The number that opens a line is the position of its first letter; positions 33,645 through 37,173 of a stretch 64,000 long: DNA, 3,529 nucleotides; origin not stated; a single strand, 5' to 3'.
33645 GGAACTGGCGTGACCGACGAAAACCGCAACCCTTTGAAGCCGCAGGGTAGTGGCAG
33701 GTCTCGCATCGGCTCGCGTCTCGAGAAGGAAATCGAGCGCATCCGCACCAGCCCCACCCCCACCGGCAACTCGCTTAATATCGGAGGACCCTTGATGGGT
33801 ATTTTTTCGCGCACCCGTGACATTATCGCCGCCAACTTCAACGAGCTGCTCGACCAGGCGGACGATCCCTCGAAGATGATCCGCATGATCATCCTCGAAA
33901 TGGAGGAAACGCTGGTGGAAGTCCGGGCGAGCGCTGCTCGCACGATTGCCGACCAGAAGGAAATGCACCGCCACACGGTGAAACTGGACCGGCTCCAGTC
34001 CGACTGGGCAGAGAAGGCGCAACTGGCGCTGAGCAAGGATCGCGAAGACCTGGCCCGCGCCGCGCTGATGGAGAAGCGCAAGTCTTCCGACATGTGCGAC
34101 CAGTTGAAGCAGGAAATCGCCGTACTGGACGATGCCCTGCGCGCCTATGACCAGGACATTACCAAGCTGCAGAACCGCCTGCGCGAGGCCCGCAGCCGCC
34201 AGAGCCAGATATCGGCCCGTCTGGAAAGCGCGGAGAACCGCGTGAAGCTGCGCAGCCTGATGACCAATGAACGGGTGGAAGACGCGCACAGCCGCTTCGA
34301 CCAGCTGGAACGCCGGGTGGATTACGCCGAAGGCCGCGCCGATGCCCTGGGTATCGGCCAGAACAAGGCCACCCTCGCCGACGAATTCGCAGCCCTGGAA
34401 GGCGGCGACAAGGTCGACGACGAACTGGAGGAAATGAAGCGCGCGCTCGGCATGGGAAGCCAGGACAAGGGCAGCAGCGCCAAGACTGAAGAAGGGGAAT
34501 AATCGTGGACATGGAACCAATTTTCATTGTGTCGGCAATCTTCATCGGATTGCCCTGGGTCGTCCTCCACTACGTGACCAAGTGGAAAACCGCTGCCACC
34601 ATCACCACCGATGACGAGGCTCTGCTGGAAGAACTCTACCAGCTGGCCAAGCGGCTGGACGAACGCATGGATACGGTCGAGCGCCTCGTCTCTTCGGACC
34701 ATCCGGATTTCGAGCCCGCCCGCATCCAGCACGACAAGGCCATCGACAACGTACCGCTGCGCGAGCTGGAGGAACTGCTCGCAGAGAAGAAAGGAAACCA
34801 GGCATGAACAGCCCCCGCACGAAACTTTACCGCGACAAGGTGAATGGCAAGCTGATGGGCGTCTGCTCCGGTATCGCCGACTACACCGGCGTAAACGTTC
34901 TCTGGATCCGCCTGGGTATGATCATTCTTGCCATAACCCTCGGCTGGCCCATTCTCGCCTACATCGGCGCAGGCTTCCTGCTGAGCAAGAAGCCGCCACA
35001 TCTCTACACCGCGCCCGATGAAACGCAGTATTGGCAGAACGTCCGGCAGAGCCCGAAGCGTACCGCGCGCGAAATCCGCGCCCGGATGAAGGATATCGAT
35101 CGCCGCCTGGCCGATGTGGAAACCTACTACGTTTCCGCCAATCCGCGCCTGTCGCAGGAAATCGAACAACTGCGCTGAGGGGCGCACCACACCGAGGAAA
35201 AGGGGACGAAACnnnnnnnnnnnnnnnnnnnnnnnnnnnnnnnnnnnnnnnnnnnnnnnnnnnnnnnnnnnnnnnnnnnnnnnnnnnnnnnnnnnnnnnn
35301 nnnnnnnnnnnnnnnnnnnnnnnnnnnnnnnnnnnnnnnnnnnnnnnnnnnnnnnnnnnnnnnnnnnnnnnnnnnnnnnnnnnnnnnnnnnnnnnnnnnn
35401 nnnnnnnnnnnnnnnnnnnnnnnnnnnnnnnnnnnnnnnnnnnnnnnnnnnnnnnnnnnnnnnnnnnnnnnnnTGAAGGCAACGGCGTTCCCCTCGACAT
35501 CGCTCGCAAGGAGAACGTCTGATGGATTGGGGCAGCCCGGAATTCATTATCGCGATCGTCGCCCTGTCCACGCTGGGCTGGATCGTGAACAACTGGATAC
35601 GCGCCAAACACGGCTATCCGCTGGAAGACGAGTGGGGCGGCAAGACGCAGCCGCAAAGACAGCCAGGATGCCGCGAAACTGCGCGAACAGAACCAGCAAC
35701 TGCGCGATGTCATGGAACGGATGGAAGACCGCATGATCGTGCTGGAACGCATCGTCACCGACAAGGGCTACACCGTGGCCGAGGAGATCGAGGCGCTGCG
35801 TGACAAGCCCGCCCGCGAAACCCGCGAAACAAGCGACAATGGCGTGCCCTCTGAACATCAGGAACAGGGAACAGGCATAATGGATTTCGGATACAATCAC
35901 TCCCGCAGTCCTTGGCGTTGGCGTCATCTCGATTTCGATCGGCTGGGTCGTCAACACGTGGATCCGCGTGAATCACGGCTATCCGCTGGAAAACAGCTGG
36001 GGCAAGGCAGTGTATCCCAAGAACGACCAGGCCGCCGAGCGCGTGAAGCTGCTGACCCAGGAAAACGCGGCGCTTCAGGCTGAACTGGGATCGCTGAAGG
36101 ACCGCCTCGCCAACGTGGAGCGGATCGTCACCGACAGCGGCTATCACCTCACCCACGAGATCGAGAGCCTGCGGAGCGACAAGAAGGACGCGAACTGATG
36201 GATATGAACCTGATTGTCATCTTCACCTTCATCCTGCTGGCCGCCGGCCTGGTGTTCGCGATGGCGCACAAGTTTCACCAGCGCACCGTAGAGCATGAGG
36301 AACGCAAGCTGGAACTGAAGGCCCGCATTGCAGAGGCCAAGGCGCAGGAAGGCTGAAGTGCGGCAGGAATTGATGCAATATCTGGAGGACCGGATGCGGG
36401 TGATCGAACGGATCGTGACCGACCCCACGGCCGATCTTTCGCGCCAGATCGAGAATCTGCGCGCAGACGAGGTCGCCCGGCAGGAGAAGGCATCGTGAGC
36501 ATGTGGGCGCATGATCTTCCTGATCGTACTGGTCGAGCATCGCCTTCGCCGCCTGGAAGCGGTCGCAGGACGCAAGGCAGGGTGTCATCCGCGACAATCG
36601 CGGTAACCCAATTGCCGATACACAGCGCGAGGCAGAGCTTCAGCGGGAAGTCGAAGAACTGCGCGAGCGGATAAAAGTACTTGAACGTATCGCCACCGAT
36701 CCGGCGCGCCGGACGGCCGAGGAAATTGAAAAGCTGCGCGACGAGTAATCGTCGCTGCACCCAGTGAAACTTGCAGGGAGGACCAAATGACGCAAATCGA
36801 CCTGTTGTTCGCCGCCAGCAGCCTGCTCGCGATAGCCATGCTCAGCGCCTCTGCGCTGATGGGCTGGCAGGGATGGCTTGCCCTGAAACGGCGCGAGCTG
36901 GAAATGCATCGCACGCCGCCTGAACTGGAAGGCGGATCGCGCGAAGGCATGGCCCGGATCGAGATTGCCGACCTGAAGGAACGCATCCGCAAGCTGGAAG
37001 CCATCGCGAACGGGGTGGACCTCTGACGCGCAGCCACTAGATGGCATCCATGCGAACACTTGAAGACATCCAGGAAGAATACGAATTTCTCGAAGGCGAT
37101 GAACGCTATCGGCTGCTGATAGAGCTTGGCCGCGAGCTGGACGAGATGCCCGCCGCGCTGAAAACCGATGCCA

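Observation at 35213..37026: Six small membrane proteins with a shared PspC-C-terminus-like motif extend the pspABC operon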

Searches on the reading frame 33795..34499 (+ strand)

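Call 4: search_protein_families(library=pfam, max_evalue=10, proteins=[window:33795-34499:+])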
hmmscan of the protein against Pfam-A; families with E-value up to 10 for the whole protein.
window:33795-34499:+ (235 aa): 21 families
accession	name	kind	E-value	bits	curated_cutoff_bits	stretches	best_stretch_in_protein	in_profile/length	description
PF04012.17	PspA_IM30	-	5.6e-36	124.6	33.9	1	2-217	1-217/220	PspA/IM30 family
PF18504.6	Csm1_N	-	0.011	16.4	26.3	1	104-147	25-68/70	Csm1 N-terminal domain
PF03732.24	Retrotrans_gag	-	0.048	14.3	24.1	1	146-177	47-79/97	Retrotransposon gag protein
PF10241.14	KxDL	-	0.06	14.1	27.2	1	126-170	8-52/86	Uncharacterized conserved protein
PF13166.12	AAA_13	-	0.091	11.9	36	1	7-153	333-478/713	AAA domain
PF23991.1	DUF7310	-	0.13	13.2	40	1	157-185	28-56/83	Coiled-coil region of unknown function (DUF7310)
PF09608.15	Alph_Pro_TM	-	0.15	12.3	24.5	1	47-115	84-148/227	Putative transmembrane protein (Alph_Pro_TM)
PF07889.17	DUF1664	-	0.17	12.3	34.6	1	98-176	40-118/124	Protein of unknown function (DUF1664)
PF02601.20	Exonuc_VII_L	-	0.18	11.7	35.9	1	47-177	134-268/315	Exonuclease VII, large subunit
PF14712.11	Snapin_Pallidin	-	0.23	12.4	29.6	2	115-176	8-72/89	Snapin/Pallidin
PF04210.18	MtrG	-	0.38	11.2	27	0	156-180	7-31/64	Tetrahydromethanopterin S-methyltransferase, subunit G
PF04513.17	Baculo_PEP_C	-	0.71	10.4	38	2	98-157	30-88/140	Baculovirus polyhedron envelope protein, PEP, C terminus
PF01105.29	EMP24_GP25L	-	0.84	10.1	25.9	1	102-156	107-161/182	emp24/gp25L/p24 family/GOLD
PF17489.7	Tnp_22_trimer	-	0.98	10.2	22.2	0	207-216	12-21/43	L1 transposable element trimerization domain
PF10779.14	XhlA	-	0.98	10.1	34.7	1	104-146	2-44/67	Haemolysin XhlA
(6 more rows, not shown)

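Call 5: search_protein_families(library=ncbifam, max_evalue=10, proteins=[window:33795-34499:+])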
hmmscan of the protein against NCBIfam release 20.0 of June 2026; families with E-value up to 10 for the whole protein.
window:33795-34499:+ (235 aa): 18 families
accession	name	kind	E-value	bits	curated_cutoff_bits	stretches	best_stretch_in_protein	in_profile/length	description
TIGR02977.1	phageshock_pspA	equivalog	1.1e-82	277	242.95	1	1-218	1-217/219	phage shock protein PspA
NF007974.0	PRK10698.1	equivalog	2.3e-58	197.5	336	1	1-218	1-217/222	phage shock protein PspA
NF045984.1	StressProtLiaH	equivalog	3.6e-14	53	380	1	3-217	2-214/225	stress responsive protein LiaH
NF033885.1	conj_TraP_IncI1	equivalog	0.00021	21.1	135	1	47-150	41-144/217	conjugal transfer protein TraP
NF045487.1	ASRP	equivalog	0.00052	18.7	300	1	87-215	336-459/593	archaea-specific SMC-related protein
TIGR02169.1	SMC_prok_A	equivalog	0.011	13.5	729.4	1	29-185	261-412/1165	chromosome segregation protein SMC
TIGR01149.1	mtrG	equivalog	0.023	14.6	50.65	1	154-180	7-33/70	tetrahydromethanopterin S-methyltransferase subunit MtrG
NF043073.1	MMSYN1_0195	equivalog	0.034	12.3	1250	1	36-194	301-455/1021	spermidine/putrescine ABC transporter permease/substrate-binding protein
NF052320.1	Cbp1_fam_LP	subfamily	0.06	12.8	90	1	83-154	66-136/286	Cbp1 family collagen-binding glycoprotein adhesin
TIGR01843.1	type_I_hlyD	subfamily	0.1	11.6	208.65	1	40-179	71-209/422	HlyD family type I secretion periplasmic adaptor subunit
NF008438.0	PRK11281.1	equivalog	0.13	10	991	1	31-159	15-142/1113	mechanosensitive channel MscK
TIGR03007.1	pepcterm_ChnLen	equivalog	0.14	10.4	278.85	2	26-107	309-390/498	XrtA system polysaccharide chain length determinant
TIGR04211.1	SH3_and_anchor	equivalog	0.31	10.6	65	1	90-184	57-150/198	TIGR04211 family SH3 domain-containing protein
NF040598.1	Ala_zip_lipo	subfamily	0.42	11.2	43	2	109-150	25-66/90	Lpp/OprI family alanine-zipper lipoprotein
TIGR02501.1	type_III_yscE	equivalog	2.3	8.7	38.25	1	122-151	1-30/67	EscE/YscE/SsaE family type III secretion system needle protein co-chaperone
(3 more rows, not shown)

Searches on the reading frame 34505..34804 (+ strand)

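Call 4: search_protein_families(library=pfam, max_evalue=10, proteins=[window:34505-34804:+])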
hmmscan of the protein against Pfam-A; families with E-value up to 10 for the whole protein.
window:34505-34804:+ (100 aa): 1 family
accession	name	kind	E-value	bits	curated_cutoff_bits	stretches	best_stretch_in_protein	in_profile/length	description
PF06667.17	PspB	-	5.4e-20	71.7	25.6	1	5-69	7-71/73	Phage shock protein B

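Call 5: search_protein_families(library=ncbifam, max_evalue=10, proteins=[window:34505-34804:+])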
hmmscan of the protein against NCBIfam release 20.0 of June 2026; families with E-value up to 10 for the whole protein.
window:34505-34804:+ (100 aa): 8 families
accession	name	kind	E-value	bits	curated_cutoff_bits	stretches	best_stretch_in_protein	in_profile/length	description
TIGR02976.1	phageshock_pspB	equivalog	8.2e-26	90.1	51.7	1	8-70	11-73/75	envelope stress response membrane protein PspB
NF006993.0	PRK09458.1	equivalog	8.2e-12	45.3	90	1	8-69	11-72/75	envelope stress response membrane protein PspB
TIGR02978.1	phageshock_pspC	equivalog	0.0049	16.7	104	1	37-69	82-114/121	envelope stress response membrane protein PspC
TIGR03785.1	marine_sort_HK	equivalog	0.066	11.5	612.2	1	6-60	5-58/703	proteobacterial dedicated sortase system histidine kinase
NF002595.0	PRK02251.2-1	equivalog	0.079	13.2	109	1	8-28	35-55/84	cell division protein CrgA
NF053622.1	ATPseBagAMYCTU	equivalog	0.1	12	400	1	34-95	264-323/325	ATPase BagA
NF041753.2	sbcd_Staph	equivalog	0.14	10.9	480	1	4-55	114-165/375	exonuclease subunit SbcD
NF040516.1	CapE_47_fam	domain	1.1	9.2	35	0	5-36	10-33/39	CapE family protein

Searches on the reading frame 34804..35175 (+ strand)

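Call 4: search_protein_families(library=pfam, max_evalue=10, proteins=[window:34804-35175:+])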
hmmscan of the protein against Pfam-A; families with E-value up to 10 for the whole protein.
window:34804-35175:+ (124 aa): 1 family
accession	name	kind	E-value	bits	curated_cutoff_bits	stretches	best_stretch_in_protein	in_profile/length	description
PF04024.17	PspC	-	6e-17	61.6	25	1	7-61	2-56/58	PspC domain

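Call 5: search_protein_families(library=ncbifam, max_evalue=10, proteins=[window:34804-35175:+])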
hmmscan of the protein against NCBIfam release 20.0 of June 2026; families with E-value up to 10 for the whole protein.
window:34804-35175:+ (124 aa): 2 families
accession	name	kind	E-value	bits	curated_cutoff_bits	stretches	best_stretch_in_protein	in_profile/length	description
TIGR02978.1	phageshock_pspC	equivalog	7.9e-37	125.8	104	1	6-123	2-121/121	envelope stress response membrane protein PspC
NF007973.0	PRK10697.1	equivalog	3.1e-12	46.5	136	1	5-118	7-114/119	envelope stress response membrane protein PspC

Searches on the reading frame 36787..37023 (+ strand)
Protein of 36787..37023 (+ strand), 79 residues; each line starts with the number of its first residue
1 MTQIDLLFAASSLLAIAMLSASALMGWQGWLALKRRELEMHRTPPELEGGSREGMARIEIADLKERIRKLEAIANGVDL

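Call 4: search_protein_families(library=pfam, max_evalue=10, proteins=[window:36787-37023:+])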
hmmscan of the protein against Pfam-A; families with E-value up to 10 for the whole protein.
seq(79 aa): 3 families
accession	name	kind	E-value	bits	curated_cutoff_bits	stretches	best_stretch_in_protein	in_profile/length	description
PF23094.2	MBTPS1_3rd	-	0.24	11.6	27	1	11-35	58-82/130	MBTPS1, third Ig-like domain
PF11444.14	DUF2895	-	0.24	11.3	22.6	1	13-55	14-54/198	Protein of unknown function (DUF2895)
PF06305.16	LapA_dom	-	2.4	8.6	28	0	56-72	45-61/64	Lipopolysaccharide assembly protein A domain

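Call 5: search_protein_families(library=ncbifam, max_evalue=10, proteins=[window:36787-37023:+])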
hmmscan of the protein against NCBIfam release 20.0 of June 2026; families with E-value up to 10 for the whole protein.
seq(79 aa): 0 families
